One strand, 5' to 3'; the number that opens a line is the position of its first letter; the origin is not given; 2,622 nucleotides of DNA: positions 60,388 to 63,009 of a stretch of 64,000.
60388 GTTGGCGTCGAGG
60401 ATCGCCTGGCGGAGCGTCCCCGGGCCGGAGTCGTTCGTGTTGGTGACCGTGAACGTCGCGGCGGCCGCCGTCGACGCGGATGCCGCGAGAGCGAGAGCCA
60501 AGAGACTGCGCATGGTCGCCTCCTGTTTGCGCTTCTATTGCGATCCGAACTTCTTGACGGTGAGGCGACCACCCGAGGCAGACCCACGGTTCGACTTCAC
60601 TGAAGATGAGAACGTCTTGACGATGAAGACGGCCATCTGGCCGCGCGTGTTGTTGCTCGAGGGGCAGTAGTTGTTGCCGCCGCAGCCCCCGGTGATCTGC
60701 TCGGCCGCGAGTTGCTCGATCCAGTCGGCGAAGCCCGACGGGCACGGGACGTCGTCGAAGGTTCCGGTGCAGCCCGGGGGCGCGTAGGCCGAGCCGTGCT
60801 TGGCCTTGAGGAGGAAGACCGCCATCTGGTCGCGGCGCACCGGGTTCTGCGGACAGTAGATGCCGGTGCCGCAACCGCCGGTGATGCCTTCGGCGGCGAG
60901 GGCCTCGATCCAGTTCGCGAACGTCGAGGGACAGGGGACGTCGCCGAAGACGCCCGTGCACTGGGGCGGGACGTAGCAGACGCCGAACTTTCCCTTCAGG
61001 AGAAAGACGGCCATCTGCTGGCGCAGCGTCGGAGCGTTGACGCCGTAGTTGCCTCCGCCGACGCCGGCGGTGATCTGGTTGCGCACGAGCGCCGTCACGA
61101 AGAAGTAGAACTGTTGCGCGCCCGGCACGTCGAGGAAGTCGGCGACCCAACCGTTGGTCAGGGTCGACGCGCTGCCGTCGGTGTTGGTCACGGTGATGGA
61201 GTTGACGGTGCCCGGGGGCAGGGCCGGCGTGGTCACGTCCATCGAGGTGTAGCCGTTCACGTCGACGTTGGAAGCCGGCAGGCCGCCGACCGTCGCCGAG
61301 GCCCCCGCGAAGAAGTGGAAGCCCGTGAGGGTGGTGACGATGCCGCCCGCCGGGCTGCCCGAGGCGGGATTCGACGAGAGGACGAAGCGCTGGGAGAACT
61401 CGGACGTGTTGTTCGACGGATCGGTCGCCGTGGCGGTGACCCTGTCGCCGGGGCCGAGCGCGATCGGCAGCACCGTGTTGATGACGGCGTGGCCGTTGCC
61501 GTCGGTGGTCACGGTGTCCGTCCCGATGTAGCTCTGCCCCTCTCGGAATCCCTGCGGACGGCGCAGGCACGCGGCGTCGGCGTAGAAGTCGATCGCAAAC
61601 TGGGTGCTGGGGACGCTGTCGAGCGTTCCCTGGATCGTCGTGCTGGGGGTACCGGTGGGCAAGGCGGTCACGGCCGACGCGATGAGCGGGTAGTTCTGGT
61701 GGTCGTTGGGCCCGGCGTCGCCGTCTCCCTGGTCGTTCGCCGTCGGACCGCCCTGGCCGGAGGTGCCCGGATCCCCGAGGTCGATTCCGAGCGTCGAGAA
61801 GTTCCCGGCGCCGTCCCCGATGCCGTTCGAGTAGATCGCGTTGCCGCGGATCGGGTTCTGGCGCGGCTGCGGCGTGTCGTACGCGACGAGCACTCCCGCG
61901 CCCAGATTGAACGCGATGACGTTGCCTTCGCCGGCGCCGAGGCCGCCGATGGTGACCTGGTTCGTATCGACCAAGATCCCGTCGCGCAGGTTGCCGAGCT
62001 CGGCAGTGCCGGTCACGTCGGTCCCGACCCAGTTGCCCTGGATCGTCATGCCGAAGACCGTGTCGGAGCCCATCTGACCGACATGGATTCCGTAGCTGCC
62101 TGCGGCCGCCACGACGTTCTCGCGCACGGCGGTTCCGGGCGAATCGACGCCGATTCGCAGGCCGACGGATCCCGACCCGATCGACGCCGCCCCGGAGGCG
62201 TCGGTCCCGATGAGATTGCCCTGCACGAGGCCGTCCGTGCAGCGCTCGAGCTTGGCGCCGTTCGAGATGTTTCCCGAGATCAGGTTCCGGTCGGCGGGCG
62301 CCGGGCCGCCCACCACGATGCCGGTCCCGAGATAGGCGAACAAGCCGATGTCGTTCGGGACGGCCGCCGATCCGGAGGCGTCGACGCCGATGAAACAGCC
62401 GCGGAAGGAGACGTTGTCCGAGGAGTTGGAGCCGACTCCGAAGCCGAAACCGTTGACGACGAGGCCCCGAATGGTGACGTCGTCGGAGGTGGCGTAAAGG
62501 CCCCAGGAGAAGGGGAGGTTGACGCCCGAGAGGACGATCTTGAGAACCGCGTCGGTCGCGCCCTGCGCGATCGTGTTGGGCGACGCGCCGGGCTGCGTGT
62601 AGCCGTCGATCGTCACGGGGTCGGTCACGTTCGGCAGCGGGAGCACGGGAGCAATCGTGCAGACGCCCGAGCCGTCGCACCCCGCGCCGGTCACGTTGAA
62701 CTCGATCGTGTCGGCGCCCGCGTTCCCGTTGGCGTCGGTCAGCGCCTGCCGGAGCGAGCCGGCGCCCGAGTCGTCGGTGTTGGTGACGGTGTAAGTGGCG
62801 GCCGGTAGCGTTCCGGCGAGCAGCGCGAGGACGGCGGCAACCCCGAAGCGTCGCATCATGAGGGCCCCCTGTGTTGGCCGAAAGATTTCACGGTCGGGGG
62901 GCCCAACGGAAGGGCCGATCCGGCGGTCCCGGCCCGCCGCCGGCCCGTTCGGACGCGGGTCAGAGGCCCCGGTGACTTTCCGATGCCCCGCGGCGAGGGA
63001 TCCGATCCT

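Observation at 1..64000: A 23-member, co-directional array of modular SLH-tailed beta-helix surface-protein paralogs fills the window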

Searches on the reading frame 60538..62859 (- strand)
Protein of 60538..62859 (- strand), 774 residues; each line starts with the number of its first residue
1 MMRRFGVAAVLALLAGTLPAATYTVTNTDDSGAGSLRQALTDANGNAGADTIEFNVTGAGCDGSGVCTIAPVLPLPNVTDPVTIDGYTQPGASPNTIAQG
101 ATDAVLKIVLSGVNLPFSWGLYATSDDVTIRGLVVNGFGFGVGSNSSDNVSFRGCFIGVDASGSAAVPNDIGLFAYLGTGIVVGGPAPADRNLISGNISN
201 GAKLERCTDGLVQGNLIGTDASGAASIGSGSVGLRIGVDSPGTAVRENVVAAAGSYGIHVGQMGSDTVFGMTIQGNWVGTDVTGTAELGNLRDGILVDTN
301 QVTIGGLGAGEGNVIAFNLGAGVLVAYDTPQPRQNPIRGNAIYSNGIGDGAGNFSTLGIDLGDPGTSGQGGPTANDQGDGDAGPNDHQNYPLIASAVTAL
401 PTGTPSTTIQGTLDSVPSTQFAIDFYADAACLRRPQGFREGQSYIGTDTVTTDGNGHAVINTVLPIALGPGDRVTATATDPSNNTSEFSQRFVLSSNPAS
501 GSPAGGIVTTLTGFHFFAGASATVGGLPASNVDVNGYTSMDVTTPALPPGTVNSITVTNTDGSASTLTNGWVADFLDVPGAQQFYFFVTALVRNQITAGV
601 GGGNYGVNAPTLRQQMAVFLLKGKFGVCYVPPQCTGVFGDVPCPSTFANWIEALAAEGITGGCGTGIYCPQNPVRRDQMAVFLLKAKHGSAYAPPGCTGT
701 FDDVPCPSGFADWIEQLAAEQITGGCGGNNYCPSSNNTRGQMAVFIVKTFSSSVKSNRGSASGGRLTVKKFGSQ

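Call 6: search_protein_families(library=pfam, proteins=[window:60538-62859:-], max_evalue=0.01)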
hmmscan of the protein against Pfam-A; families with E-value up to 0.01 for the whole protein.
window:60538-62859:- (774 aa): 5 families
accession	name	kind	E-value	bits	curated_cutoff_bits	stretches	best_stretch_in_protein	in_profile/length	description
PF00395.25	SLH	-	6.7e-11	42.4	20.8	1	575-617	2-44/44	S-layer homology domain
PF13229.12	Beta_helix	-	5.7e-06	26.5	25.9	2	190-346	14-138/158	Right handed beta helix region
PF01833.30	TIG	-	0.0001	22.7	20.9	1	494-565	4-77/84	IPT/TIG domain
PF05048.19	NosD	-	0.00018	21.4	23.6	1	236-348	42-152/212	Periplasmic copper-binding protein (NosD)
PF24453.1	DUF7569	-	0.0067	16.9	27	0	706-720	37-51/70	Family of unknown function (DUF7569)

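Call 7: search_protein_families(library=ncbifam, proteins=[window:60538-62859:-], max_evalue=0.01)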
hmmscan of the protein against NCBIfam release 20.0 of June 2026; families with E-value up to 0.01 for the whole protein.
window:60538-62859:- (774 aa): 1 family
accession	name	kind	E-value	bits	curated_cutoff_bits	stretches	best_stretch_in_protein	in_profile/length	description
NF033190.2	inl_like_NEAT_1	exception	5.1e-07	28.4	1275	1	571-748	578-750/754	NEAT domain-containing leucine-rich repeat protein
